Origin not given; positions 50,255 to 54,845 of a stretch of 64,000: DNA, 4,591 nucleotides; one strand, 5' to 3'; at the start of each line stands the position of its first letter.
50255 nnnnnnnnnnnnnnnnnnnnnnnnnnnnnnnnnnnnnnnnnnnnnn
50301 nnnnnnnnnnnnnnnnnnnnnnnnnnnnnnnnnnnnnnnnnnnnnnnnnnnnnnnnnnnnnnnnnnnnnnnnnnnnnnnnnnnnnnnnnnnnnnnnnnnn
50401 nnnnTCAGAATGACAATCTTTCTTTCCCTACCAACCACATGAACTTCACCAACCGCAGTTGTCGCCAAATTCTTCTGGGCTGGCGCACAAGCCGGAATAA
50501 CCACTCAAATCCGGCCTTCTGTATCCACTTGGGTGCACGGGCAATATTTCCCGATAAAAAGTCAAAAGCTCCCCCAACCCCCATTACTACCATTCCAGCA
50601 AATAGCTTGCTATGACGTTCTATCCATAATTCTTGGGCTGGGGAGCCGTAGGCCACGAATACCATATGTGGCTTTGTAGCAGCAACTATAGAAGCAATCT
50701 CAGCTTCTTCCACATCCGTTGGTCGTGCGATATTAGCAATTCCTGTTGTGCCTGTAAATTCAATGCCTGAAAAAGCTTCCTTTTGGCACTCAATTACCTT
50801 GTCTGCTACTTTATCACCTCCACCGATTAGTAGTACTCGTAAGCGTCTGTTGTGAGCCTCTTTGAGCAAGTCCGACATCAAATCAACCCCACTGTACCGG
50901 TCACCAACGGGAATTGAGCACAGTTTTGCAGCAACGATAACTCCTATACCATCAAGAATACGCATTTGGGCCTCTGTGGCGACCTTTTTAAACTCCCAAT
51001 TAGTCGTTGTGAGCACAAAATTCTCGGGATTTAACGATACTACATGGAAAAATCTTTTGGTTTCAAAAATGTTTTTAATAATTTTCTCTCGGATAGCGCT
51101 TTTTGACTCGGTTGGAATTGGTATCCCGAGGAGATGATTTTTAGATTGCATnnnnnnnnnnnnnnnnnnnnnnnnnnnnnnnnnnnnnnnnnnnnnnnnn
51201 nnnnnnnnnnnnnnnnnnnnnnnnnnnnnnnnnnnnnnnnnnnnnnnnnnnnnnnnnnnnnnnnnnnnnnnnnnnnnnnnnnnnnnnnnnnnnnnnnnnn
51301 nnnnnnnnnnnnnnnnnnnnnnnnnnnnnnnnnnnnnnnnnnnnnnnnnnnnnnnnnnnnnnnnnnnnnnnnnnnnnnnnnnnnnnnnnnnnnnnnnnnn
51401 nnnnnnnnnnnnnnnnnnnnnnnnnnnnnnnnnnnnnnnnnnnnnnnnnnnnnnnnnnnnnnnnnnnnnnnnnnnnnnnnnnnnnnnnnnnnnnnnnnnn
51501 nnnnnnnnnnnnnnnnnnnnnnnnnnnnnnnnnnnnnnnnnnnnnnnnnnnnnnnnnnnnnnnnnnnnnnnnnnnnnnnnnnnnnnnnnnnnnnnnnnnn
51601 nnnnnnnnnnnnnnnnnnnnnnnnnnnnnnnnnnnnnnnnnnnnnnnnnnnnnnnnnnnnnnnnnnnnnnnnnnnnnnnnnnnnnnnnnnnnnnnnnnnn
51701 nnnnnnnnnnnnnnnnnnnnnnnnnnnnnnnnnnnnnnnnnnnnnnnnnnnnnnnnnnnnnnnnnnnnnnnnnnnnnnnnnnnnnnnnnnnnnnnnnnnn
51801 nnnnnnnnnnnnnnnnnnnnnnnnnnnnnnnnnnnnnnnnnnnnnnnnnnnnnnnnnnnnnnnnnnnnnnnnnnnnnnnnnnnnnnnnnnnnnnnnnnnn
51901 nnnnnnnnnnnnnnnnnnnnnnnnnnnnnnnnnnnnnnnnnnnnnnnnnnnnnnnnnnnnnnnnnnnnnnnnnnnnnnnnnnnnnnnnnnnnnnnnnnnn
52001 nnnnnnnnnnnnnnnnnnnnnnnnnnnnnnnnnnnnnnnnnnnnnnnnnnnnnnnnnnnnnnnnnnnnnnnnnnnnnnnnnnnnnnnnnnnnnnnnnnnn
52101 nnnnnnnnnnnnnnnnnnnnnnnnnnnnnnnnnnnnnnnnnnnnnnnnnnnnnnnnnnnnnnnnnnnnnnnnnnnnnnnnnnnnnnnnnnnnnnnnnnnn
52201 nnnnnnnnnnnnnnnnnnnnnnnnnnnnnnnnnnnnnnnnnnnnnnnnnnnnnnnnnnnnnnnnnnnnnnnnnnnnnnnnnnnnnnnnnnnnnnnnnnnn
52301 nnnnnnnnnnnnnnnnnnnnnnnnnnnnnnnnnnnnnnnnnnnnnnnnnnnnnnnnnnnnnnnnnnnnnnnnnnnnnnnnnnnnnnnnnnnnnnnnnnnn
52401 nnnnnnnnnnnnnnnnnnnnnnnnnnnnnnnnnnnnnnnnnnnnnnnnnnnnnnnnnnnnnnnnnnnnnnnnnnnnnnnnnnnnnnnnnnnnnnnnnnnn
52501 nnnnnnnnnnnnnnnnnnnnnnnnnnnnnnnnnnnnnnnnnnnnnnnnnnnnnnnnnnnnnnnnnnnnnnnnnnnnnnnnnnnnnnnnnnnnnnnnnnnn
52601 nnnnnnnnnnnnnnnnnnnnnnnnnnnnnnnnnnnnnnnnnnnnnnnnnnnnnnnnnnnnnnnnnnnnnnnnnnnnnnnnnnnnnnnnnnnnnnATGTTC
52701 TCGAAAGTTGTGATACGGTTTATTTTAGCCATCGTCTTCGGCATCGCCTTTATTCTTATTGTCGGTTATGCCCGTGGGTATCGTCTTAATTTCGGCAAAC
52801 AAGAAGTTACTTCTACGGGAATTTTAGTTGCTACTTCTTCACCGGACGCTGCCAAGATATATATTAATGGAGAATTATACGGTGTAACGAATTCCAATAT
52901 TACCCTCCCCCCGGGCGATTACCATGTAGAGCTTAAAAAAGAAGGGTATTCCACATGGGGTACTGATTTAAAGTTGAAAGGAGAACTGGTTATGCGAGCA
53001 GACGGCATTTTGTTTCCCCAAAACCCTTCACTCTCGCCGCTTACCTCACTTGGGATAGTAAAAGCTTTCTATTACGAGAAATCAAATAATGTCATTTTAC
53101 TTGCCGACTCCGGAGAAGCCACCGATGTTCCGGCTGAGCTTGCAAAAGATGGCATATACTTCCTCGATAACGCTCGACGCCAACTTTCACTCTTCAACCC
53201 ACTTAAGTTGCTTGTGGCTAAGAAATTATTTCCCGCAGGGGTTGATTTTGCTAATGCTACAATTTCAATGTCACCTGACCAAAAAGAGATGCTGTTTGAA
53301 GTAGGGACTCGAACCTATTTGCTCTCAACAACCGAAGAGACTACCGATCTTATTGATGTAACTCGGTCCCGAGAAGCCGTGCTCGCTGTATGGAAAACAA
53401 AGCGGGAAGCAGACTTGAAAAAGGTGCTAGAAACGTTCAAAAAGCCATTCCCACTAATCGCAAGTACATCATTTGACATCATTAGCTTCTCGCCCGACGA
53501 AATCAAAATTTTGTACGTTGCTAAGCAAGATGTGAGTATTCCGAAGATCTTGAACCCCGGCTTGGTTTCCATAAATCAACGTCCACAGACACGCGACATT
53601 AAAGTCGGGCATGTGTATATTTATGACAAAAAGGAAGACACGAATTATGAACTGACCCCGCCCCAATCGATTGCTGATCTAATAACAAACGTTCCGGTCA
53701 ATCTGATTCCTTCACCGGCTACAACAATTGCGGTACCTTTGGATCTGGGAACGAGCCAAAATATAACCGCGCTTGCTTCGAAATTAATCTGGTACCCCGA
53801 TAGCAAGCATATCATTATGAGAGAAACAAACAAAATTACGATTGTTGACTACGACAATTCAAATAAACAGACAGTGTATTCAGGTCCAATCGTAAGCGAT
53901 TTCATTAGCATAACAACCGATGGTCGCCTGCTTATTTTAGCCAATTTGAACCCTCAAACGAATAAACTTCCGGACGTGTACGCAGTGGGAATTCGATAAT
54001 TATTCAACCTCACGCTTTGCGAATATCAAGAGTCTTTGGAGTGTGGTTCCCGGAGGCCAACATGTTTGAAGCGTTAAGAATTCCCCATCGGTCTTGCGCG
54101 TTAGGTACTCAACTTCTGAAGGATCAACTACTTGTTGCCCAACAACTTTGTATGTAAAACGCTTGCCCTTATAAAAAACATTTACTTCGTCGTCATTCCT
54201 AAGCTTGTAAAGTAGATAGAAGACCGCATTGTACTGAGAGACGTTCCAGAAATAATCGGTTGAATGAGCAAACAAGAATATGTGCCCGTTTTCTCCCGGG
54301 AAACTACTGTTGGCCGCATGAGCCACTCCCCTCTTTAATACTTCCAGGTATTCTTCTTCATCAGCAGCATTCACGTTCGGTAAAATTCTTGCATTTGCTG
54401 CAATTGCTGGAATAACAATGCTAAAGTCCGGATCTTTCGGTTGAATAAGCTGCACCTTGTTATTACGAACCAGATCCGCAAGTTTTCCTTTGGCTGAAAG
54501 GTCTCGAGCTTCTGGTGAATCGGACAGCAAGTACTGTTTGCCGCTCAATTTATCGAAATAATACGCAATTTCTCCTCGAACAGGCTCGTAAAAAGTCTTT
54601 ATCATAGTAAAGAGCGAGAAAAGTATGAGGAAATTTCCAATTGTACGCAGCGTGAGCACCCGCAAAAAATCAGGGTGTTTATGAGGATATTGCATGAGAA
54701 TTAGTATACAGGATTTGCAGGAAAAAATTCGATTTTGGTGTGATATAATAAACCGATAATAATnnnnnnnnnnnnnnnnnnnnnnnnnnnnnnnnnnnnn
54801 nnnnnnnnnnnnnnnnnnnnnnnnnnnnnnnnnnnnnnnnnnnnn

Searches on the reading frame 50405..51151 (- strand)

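Call 55: search_protein_families(library=pfam, proteins=[window:50405-51151:-])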
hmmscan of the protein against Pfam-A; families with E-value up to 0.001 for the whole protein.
window:50405-51151:- (248 aa): 1 family
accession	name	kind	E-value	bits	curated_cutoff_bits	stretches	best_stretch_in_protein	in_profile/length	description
PF03808.19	Glyco_tran_WecG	-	5.8e-50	169.8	27.4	1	61-231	1-167/168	Glycosyl transferase WecG/TagA/CpsF family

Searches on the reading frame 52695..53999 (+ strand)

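Call 5: search_protein_families(library=pfam, proteins=[window:52695-53999:+])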
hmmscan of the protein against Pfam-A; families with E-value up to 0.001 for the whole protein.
window:52695-53999:+ (434 aa): 1 family
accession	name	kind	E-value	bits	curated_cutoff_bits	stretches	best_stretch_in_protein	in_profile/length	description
PF08308.17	PEGA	-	2.7e-12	46.8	20.8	1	42-97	2-58/71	PEGA domain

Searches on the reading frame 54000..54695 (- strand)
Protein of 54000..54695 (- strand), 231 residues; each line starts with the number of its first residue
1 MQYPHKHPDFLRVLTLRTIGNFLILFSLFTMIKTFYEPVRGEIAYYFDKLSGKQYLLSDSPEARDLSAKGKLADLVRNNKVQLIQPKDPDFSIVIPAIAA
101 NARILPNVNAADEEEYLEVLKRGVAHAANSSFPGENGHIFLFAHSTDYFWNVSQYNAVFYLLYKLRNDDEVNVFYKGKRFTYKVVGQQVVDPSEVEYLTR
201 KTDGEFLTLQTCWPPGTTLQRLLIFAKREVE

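Call 6: search_protein_families(library=pfam, proteins=[window:54000-54695:-])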
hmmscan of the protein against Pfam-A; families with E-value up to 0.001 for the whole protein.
window:54000-54695:- (231 aa): 1 family
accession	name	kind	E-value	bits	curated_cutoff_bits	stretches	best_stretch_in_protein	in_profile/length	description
PF04203.18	Sortase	-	1.5e-23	83.3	26.6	1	93-228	1-124/125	Sortase domain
